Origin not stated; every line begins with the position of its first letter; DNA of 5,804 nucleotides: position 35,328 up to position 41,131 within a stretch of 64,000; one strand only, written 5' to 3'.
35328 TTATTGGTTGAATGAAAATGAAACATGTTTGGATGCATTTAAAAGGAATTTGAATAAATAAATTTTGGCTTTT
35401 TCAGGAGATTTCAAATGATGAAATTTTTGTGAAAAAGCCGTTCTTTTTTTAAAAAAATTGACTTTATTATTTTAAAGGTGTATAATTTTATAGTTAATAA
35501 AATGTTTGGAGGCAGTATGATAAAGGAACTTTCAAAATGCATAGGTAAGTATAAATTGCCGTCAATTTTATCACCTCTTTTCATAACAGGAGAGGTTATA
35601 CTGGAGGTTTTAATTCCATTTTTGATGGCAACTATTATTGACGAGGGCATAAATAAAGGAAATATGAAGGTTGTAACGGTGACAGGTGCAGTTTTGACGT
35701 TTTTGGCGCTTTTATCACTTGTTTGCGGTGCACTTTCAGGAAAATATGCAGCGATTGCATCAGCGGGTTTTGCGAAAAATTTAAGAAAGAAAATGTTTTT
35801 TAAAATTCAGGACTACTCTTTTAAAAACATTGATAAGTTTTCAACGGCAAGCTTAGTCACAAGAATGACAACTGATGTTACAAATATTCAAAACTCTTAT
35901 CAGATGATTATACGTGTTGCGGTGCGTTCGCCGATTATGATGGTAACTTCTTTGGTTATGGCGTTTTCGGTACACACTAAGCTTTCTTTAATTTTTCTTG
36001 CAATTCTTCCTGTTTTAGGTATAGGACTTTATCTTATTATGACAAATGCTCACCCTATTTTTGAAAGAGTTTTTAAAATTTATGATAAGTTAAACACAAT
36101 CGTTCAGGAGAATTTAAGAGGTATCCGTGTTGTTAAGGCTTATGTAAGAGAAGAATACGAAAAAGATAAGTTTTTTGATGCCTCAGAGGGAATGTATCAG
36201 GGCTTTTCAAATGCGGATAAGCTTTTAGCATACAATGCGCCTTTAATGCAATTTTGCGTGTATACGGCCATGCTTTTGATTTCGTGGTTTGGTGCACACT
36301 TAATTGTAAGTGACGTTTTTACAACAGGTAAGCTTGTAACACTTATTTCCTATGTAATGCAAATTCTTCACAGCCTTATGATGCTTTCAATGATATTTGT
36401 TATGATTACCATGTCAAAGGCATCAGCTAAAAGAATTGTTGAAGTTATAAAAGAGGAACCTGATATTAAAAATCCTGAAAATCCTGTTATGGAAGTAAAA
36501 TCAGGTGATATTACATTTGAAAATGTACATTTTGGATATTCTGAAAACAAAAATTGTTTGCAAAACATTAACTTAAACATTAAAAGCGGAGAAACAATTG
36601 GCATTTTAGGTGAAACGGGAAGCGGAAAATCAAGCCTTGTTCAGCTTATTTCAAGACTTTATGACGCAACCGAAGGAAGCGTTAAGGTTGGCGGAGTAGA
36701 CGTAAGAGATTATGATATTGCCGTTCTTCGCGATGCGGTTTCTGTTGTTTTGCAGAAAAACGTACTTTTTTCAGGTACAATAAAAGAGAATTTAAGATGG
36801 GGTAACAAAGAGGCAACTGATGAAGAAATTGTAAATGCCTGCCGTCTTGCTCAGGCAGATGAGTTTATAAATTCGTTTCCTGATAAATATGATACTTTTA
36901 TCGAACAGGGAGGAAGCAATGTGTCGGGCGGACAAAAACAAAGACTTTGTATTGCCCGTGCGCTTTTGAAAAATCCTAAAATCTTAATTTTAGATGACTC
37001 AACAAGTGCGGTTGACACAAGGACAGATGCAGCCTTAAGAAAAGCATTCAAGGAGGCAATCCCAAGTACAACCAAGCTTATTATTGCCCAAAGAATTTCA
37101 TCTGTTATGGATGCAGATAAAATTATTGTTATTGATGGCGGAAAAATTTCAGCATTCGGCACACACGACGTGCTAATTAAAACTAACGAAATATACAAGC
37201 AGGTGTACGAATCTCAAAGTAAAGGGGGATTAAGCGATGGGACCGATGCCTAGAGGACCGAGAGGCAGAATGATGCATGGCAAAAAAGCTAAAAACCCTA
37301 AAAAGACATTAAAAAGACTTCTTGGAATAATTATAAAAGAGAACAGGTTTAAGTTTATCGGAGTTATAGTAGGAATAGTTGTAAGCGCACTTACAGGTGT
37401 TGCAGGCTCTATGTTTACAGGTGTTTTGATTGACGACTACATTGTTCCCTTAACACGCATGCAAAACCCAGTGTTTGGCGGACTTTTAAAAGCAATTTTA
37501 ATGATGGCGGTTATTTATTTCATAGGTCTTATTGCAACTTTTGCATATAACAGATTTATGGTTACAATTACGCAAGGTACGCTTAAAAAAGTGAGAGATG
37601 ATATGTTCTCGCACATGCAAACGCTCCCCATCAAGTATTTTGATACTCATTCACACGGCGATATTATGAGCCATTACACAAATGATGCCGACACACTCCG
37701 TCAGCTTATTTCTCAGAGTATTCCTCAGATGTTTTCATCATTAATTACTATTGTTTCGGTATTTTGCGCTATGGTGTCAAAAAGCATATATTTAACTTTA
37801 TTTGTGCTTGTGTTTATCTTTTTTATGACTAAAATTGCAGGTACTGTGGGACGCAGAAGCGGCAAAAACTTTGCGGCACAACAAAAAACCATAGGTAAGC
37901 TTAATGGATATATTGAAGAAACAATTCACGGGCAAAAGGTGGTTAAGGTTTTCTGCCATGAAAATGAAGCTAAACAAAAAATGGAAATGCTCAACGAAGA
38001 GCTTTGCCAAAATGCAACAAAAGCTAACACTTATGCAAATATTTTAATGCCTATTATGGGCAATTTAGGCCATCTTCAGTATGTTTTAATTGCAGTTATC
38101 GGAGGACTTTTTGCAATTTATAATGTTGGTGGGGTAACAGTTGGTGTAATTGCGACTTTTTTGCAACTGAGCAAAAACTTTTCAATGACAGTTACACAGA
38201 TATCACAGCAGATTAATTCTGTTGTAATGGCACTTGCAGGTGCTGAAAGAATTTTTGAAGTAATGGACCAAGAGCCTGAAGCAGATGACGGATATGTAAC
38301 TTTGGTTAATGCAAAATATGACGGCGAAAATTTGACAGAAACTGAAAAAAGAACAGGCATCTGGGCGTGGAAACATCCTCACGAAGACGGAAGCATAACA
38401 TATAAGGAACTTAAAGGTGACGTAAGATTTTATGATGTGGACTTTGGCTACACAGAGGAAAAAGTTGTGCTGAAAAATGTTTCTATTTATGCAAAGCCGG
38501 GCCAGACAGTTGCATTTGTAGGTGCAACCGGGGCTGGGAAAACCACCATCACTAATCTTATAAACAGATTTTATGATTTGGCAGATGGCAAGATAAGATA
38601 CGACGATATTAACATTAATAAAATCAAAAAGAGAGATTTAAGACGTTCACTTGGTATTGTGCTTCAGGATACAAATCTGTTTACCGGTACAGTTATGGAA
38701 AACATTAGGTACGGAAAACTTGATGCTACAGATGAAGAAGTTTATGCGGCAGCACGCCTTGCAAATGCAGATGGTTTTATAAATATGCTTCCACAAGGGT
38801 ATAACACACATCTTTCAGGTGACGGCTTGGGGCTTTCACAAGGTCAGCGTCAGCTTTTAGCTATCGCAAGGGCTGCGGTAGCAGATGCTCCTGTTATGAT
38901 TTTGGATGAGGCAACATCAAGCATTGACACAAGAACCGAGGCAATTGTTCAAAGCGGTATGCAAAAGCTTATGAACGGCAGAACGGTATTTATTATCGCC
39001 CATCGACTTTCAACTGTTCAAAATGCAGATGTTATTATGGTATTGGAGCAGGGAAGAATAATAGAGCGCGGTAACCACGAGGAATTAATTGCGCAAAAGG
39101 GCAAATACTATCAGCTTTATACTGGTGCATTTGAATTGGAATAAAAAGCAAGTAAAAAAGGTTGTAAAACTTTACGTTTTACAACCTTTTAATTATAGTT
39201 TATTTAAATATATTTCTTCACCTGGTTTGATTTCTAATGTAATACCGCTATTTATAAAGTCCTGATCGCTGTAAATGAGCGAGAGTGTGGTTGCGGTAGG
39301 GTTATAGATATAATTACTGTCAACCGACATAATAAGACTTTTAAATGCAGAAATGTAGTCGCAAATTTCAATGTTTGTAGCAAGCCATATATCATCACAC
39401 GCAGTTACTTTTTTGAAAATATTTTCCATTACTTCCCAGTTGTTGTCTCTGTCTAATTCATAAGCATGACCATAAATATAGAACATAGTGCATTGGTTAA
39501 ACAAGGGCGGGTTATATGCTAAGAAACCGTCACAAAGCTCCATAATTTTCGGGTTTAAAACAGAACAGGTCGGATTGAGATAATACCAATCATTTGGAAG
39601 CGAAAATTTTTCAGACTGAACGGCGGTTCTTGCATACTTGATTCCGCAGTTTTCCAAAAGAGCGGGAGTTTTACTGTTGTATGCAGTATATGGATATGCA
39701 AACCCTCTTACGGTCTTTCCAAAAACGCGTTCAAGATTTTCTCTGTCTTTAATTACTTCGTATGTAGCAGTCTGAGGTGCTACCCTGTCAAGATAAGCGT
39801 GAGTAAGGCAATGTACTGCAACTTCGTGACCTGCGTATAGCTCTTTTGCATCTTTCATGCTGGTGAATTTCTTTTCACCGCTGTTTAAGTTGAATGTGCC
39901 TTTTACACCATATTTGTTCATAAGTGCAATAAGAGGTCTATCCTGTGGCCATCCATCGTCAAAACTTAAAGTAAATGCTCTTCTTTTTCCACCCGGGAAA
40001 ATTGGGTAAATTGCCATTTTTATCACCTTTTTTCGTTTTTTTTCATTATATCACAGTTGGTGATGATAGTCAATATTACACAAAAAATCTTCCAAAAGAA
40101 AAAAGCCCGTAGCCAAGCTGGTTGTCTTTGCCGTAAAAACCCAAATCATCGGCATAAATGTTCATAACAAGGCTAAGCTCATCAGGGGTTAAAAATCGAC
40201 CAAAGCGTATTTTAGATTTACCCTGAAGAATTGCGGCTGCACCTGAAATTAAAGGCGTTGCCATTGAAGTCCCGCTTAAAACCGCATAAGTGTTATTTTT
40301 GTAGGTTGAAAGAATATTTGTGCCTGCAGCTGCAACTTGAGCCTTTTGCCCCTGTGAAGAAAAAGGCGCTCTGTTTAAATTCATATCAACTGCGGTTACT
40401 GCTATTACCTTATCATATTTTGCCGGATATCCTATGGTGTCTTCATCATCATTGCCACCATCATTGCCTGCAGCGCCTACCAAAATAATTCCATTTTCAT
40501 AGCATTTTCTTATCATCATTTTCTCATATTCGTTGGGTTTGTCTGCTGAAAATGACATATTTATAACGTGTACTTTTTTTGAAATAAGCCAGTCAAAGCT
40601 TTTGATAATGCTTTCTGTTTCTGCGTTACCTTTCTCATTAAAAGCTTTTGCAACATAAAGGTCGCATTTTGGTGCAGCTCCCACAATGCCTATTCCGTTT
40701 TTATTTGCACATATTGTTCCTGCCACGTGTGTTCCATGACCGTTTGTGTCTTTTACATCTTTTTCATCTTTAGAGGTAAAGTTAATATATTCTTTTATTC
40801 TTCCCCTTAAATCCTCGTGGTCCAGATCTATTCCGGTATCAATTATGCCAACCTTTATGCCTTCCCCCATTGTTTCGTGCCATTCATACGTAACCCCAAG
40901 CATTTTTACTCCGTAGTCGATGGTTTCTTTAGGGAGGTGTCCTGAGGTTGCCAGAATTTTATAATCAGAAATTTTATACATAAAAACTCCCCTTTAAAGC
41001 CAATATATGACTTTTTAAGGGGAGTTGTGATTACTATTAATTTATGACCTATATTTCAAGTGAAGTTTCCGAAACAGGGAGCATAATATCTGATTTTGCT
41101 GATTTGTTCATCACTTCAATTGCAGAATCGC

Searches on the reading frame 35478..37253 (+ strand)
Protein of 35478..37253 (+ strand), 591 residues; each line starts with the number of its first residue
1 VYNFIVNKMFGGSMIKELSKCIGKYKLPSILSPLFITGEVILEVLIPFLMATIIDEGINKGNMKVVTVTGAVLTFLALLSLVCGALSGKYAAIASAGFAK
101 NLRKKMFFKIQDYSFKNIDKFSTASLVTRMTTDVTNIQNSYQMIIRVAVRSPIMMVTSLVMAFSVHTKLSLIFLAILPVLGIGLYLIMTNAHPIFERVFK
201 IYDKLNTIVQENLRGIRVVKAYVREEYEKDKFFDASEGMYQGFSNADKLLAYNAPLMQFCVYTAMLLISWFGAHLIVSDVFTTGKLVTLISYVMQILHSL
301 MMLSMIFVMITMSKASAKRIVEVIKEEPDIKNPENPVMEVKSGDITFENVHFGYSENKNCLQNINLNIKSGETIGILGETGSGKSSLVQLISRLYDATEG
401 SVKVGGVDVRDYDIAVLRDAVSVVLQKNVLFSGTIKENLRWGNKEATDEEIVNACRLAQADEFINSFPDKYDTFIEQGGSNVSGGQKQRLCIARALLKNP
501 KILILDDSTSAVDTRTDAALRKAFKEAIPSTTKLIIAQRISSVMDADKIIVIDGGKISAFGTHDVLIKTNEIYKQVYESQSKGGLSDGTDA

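Call 56: search_protein_families(library=pfam, proteins=[window:35478-37253:+], max_evalue=0.00001)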
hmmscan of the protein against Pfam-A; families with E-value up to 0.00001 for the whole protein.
window:35478-37253:+ (591 aa): 2 families
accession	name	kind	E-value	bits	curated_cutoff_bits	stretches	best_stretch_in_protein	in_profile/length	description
PF00664.28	ABC_membrane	-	4.2e-46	158.3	28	1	31-298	3-272/274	ABC transporter transmembrane region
PF00005.33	ABC_tran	-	2.5e-33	116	25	1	361-510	1-137/137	ABC transporter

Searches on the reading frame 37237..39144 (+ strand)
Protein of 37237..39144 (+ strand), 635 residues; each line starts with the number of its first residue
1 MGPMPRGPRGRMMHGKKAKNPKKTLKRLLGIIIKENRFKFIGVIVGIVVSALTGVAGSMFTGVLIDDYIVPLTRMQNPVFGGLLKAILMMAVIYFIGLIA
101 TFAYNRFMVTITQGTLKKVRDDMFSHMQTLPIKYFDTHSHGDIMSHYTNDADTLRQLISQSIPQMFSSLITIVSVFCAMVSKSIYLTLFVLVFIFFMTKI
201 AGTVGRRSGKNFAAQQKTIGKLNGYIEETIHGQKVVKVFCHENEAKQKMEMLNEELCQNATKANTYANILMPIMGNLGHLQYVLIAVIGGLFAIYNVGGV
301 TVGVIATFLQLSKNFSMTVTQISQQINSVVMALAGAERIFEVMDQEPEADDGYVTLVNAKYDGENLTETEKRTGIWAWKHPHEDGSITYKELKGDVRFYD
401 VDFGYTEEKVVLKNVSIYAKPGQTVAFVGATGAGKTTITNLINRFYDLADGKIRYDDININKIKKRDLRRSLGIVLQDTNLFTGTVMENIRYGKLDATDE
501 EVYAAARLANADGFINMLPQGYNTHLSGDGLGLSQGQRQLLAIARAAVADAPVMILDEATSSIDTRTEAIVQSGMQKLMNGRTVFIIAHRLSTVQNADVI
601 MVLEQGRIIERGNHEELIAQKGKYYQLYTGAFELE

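Call 56: search_protein_families(library=pfam, proteins=[window:37237-39144:+], max_evalue=0.00001)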
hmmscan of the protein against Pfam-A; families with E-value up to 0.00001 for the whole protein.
window:37237-39144:+ (635 aa): 3 families
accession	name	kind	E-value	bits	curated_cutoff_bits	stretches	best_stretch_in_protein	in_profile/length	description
PF00664.28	ABC_membrane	-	3.4e-45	155.3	28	1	42-318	3-273/274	ABC transporter transmembrane region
PF00005.33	ABC_tran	-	8.8e-28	98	25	1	412-561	1-137/137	ABC transporter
PF02463.25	SMC_N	-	2.2e-06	27.7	40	0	420-603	135-211/220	RecF/RecN/SMC N terminal domain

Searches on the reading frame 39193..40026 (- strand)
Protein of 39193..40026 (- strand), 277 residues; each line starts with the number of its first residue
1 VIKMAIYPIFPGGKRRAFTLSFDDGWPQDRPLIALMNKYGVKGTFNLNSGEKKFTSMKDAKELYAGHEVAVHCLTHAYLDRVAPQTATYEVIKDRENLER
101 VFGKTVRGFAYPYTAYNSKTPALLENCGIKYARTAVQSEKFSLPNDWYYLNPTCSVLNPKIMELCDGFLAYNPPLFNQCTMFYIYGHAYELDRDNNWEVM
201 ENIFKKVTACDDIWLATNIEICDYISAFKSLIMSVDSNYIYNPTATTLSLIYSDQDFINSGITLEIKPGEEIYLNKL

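Call 56: search_protein_families(library=pfam, proteins=[window:39193-40026:-], max_evalue=0.00001)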
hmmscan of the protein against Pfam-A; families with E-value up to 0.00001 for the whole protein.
window:39193-40026:- (277 aa): 1 family
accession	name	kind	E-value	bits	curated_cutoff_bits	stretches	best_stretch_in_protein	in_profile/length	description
PF01522.26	Polysacc_deac_1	-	2.3e-19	70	23.1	1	14-131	5-123/124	Polysaccharide deacetylase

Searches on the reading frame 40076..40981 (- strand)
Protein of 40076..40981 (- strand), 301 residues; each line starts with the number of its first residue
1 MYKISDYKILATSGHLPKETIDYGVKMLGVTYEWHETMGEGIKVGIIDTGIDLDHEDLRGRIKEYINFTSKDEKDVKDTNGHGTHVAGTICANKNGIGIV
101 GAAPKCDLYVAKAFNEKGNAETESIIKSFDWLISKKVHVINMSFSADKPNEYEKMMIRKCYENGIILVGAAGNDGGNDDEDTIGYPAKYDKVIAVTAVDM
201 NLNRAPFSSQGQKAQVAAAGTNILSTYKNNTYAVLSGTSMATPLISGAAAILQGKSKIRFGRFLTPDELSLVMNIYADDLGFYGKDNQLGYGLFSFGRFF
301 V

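Call 56: search_protein_families(library=pfam, proteins=[window:40076-40981:-], max_evalue=0.00001)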
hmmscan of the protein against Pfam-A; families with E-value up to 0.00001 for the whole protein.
window:40076-40981:- (301 aa): 1 family
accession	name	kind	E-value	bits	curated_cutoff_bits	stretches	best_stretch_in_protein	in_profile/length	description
PF00082.27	Peptidase_S8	-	1.4e-58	199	21.8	1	39-292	1-288/288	Subtilase family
